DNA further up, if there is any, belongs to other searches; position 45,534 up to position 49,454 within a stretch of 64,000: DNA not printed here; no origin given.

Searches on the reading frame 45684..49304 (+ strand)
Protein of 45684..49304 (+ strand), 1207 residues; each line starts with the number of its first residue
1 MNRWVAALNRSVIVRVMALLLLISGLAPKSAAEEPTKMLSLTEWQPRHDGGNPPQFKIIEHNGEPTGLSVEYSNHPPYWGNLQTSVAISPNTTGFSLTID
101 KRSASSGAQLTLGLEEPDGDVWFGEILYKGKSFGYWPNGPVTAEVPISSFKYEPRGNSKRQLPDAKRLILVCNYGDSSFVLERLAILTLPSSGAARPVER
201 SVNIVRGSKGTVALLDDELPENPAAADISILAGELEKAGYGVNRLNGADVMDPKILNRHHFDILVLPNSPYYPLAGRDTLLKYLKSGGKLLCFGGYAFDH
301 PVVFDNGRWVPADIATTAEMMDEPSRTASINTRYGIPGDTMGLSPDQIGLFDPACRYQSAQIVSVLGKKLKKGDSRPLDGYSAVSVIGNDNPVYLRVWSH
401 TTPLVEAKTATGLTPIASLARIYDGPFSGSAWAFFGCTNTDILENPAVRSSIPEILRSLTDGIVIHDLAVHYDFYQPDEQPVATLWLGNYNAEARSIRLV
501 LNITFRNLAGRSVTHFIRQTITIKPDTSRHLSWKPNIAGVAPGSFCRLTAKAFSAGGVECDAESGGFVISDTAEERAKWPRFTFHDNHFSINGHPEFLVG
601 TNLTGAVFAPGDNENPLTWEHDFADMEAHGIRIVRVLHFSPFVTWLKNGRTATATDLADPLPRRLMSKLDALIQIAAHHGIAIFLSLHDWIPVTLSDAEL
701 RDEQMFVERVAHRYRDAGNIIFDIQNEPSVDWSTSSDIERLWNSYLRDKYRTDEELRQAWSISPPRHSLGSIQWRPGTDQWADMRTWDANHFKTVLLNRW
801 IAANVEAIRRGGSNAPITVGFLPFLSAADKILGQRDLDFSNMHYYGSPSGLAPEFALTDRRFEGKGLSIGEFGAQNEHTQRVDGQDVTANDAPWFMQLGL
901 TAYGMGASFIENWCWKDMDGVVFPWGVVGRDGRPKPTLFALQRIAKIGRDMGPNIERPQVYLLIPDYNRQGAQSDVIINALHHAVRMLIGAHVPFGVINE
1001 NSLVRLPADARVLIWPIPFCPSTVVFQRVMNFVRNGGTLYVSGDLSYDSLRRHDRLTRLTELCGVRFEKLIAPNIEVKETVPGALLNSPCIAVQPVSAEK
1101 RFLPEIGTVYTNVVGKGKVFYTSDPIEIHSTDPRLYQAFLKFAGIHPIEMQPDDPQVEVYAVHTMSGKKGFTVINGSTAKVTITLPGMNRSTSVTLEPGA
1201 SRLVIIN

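Call 16: search_protein_families(library=pfam, proteins=[window:45684-49304:+], max_evalue=0.00001)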
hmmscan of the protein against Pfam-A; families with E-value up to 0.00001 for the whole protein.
window:45684-49304:+ (1207 aa): 2 families
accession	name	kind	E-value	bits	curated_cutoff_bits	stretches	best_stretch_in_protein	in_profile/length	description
PF00150.24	Cellulase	-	1.9e-08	34.6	23.5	1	615-733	19-136/272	Cellulase (glycosyl hydrolase family 5)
PF02449.21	Glyco_hydro_42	-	4.8e-08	33.2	21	1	706-847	115-264/376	Beta-galactosidase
